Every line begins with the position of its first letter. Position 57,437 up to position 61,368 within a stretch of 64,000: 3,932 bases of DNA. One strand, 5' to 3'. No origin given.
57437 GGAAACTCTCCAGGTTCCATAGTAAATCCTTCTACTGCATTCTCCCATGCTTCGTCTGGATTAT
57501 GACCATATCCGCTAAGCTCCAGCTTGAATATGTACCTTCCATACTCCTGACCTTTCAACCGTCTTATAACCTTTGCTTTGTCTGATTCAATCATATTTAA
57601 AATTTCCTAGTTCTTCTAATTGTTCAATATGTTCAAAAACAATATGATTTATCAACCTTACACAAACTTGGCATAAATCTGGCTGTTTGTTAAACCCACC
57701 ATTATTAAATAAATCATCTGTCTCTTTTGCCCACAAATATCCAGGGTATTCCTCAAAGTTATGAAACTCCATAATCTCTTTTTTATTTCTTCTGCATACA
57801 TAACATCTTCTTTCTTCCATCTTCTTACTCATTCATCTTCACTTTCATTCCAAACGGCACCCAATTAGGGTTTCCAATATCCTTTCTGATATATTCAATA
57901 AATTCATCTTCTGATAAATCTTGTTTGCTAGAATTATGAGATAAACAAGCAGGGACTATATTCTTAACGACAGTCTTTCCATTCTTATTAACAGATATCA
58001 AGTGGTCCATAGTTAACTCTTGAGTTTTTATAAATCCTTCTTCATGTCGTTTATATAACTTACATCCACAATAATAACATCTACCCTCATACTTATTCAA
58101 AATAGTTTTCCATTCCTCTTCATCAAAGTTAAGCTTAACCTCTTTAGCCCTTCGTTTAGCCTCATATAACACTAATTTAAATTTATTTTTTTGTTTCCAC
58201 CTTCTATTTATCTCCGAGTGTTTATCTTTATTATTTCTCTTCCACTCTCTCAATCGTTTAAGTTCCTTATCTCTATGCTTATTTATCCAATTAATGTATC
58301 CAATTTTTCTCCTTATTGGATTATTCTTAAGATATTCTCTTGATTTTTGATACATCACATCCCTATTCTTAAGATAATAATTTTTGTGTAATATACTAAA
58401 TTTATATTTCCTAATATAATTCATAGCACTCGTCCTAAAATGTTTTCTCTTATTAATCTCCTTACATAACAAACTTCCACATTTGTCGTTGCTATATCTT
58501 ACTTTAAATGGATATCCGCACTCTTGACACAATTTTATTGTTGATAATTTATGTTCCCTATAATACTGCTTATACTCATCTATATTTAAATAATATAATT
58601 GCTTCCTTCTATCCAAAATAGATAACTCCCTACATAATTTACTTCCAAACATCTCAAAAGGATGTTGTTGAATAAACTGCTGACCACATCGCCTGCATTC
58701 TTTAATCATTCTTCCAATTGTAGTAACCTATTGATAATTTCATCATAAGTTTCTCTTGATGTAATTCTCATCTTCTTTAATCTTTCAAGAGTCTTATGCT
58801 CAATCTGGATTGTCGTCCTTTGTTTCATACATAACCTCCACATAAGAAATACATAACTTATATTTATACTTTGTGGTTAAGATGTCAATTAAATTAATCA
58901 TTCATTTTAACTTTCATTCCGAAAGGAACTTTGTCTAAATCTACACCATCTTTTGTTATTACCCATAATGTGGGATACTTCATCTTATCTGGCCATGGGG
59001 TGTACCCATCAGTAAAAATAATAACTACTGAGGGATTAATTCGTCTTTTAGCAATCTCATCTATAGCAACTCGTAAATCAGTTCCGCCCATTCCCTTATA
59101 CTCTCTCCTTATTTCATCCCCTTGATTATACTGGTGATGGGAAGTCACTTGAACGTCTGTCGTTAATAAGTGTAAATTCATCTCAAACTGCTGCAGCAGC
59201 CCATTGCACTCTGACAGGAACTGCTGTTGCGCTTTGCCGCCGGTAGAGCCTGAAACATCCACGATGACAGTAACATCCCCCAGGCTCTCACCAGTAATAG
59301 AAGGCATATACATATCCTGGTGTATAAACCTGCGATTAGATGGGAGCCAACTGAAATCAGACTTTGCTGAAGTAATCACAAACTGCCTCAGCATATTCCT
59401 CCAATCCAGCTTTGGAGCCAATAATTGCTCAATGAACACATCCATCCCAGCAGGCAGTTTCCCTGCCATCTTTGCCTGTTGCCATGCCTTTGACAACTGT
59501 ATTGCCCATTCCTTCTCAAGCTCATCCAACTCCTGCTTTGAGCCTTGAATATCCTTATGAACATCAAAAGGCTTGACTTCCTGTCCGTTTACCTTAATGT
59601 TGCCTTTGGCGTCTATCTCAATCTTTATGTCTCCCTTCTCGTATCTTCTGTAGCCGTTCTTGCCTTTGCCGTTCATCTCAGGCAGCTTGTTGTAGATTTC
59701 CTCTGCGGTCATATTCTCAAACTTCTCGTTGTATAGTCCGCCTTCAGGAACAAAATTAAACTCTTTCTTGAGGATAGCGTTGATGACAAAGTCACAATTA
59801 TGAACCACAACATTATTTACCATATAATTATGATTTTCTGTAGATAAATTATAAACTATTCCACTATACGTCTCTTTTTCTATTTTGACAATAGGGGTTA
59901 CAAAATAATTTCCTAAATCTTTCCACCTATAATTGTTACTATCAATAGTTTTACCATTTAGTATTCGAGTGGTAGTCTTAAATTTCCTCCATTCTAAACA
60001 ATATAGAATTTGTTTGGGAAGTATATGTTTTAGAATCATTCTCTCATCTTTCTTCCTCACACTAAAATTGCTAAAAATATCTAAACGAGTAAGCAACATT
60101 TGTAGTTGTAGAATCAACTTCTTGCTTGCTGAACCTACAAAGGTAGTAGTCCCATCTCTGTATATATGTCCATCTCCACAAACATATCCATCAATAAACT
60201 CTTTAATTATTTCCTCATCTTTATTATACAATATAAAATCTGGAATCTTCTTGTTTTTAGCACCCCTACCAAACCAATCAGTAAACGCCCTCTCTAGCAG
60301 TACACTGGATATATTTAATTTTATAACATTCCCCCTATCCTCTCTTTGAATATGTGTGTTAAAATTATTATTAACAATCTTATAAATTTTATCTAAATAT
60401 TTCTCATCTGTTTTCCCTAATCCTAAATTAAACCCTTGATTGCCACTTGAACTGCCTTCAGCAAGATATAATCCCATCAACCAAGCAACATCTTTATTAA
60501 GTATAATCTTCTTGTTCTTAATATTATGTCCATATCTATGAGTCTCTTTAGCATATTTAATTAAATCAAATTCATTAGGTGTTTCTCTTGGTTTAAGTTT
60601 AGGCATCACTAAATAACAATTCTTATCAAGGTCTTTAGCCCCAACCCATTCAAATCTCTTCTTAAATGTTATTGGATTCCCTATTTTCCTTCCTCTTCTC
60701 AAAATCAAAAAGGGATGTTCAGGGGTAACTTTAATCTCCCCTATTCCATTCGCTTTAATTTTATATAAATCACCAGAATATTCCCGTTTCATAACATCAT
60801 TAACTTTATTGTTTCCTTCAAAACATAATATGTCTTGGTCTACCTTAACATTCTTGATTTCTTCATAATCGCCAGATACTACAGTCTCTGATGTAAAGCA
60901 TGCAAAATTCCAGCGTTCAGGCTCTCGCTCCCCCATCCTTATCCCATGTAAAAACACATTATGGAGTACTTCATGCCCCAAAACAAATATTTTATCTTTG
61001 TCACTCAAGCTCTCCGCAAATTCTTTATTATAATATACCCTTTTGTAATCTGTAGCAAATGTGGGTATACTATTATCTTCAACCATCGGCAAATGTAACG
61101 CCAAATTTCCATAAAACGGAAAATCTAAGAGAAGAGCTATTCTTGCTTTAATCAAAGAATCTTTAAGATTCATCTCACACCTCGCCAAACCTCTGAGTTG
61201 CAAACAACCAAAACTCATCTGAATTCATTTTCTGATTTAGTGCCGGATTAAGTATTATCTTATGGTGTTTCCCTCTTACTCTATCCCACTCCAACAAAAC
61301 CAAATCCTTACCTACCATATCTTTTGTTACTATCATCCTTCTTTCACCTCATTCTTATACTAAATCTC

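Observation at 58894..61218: Second intein, inserted in a DUF2201-type metallopeptidase/vWA protein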

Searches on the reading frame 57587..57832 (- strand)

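Call 50: search_protein_families(library=pfam, proteins=[window:57587-57832:-], max_evalue=0.01)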
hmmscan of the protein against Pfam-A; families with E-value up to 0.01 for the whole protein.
window:57587-57832:- (81 aa): 1 family
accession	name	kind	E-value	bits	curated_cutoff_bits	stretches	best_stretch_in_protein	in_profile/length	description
PF06945.18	DUF1289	-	0.0013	19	27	0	6-27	11-32/47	Protein of unknown function (DUF1289)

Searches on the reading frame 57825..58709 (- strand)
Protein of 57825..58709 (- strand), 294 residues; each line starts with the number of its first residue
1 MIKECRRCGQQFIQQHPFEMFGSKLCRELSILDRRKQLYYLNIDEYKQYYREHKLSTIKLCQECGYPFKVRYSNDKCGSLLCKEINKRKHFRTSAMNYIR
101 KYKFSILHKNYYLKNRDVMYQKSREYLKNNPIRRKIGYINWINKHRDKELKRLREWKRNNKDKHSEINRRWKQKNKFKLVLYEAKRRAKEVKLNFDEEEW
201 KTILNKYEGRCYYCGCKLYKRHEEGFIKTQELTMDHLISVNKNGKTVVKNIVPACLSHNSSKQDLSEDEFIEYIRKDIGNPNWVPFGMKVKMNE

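Call 7: search_protein_families(library=pfam, proteins=[window:57825-58709:-], max_evalue=0.001)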
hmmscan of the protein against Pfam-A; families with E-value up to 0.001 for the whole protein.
window:57825-58709:- (294 aa): 1 family
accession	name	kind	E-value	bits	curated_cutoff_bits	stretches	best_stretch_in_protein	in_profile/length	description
PF01844.29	HNH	-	5.3e-06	26.9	21.4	1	211-263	1-45/47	HNH endonuclease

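Call 56: list_cluster_members(proteins=[window:57825-58709:-, window:47207-48268:-, window:22878-23786:+, window:3150-3980:+, window:1580-2521:-, window:8687-9622:+, window:7998-8690:+, window:41364-42146:-, window:31312-32079:+, window:14443-15273:+])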
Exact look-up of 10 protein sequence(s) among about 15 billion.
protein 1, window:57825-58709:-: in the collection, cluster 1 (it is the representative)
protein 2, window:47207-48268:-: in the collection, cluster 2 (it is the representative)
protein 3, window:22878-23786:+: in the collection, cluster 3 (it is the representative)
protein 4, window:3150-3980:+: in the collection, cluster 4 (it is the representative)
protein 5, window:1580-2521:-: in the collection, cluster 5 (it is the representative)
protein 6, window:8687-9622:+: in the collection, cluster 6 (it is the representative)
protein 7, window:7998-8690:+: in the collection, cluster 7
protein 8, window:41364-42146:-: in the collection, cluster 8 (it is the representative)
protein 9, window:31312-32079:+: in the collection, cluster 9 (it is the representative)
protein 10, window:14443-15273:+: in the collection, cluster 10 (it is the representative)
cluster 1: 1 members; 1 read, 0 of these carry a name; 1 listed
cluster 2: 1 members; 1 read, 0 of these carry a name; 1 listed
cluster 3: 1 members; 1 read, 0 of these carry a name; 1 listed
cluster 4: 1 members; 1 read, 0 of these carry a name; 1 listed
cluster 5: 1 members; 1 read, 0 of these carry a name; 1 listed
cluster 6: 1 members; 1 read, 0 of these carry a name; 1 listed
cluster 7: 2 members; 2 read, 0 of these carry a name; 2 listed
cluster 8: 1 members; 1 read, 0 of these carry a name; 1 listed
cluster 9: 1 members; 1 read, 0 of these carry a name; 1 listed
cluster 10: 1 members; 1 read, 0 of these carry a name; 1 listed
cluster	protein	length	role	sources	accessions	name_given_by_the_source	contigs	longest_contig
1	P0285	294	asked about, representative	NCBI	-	-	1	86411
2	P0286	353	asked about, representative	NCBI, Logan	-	-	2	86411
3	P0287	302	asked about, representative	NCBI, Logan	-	-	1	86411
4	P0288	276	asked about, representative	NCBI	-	-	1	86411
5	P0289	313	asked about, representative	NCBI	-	-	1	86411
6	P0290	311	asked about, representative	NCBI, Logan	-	-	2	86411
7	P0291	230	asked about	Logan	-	-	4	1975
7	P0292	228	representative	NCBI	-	-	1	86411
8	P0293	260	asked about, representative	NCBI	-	-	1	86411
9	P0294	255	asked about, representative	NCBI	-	-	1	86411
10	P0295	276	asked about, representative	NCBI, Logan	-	-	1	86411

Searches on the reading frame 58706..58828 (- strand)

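Call 50: search_protein_families(library=pfam, proteins=[window:58706-58828:-], max_evalue=0.01)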
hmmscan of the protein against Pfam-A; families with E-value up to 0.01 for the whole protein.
window:58706-58828:- (40 aa): 1 family
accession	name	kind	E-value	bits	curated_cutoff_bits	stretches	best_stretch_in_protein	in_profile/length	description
PF24434.1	DUF7557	-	1.1e-09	38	25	1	5-37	2-33/45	Family of unknown function (DUF7557)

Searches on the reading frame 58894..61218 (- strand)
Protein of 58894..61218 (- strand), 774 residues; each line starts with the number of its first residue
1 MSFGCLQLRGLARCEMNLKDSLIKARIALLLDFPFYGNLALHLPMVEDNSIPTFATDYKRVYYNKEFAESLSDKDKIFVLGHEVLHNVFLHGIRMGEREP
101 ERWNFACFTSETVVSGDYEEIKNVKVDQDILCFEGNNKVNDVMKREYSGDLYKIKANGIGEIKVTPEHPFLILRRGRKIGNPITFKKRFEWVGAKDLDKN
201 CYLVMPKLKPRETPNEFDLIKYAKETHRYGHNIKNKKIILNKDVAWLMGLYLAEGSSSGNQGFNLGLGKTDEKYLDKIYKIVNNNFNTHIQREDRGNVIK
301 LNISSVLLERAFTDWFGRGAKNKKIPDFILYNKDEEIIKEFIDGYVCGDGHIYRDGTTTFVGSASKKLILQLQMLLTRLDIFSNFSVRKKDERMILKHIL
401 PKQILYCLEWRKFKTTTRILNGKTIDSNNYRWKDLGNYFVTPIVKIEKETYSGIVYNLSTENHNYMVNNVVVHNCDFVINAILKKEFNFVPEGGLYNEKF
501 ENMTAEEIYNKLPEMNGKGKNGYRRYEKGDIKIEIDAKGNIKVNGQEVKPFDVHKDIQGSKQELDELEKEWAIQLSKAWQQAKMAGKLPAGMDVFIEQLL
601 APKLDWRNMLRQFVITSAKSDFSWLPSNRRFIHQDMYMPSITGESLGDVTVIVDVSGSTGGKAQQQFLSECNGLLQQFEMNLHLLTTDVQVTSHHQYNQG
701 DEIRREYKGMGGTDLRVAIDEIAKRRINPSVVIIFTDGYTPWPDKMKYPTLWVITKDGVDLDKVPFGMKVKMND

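Call 4: search_protein_families(library=pfam, proteins=[window:58894-61218:-], max_evalue=1)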
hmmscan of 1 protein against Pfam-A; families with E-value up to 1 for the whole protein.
window:58894-61218:- (774 aa): 10 families
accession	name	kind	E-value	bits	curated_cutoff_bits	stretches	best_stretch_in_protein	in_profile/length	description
PF13203.12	DUF2201_N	-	4.2e-36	125.4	23.2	2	473-641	89-270/271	Putative metallopeptidase domain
PF09967.15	DUF2201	-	1e-17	64.8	26.4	1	649-772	1-122/123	VWA-like domain (DUF2201)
PF14890.11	Intein_splicing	-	1.5e-15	57.8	35.8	1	136-474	35-155/155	Intein splicing domain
PF14528.11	LAGLIDADG_3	-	1.8e-12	47.8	22.5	2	338-393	3-60/82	LAGLIDADG-like domain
PF14623.11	Vint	-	0.0024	18.1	27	1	107-171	2-65/166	Hint-domain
PF14527.11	LAGLIDADG_WhiA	-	0.0061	17.1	23.2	0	340-398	3-63/93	WhiA LAGLIDADG-like domain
PF00092.34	VWA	-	0.02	15.6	23.8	1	648-740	1-115/174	von Willebrand factor type A domain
PF05762.20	VWA_CoxE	-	0.074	12.9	26.4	1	648-739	58-160/222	VWA domain containing CoxE-like protein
PF13051.11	DUF3912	-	0.11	13.2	23.1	0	142-192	32-86/92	Protein of unknown function (DUF3912)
PF13519.12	VWA_2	-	0.23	12.5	27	1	650-738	2-106/107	von Willebrand factor type A domain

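Call 28: find_related_loci(query=window:58894-61218:-, collection=viral_contigs, flank=10000)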
Query window:58894-61218:- (774 aa) in viral_contigs; peptide patterns used: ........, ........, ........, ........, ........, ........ (x = any residue, [..] = any of these).
4 stretches matched a pattern, but none encodes a relative of the query by tblastn (E <= 1e-3).

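Call 29: find_related_loci(query=window:58894-61218:-, collection=metagenome_contigs, flank=10000)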
Query window:58894-61218:- (774 aa) in metagenome_contigs; peptide patterns used: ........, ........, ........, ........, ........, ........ (x = any residue, [..] = any of these).
49 stretches matched a pattern, but none encodes a relative of the query by tblastn (E <= 1e-3).

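Call 30: find_related_loci(query=window:58894-61218:-, collection=genome_contigs, flank=10000)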
Query window:58894-61218:- (774 aa) in genome_contigs; peptide patterns used: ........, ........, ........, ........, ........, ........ (x = any residue, [..] = any of these).
29 stretches matched a pattern, but none encodes a relative of the query by tblastn (E <= 1e-3).

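Call 31: find_encoding_contigs(protein=window:58894-61218:-, flank=10000, max_places=4)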
Protein window:58894-61218:- (774 aa): no gene with exactly this product is on record in the collection.

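Call 32: find_encoding_contigs(protein=window:58894-61173:-, flank=10000, max_places=4)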
Protein window:58894-61173:- (759 aa): no gene with exactly this product is on record in the collection.
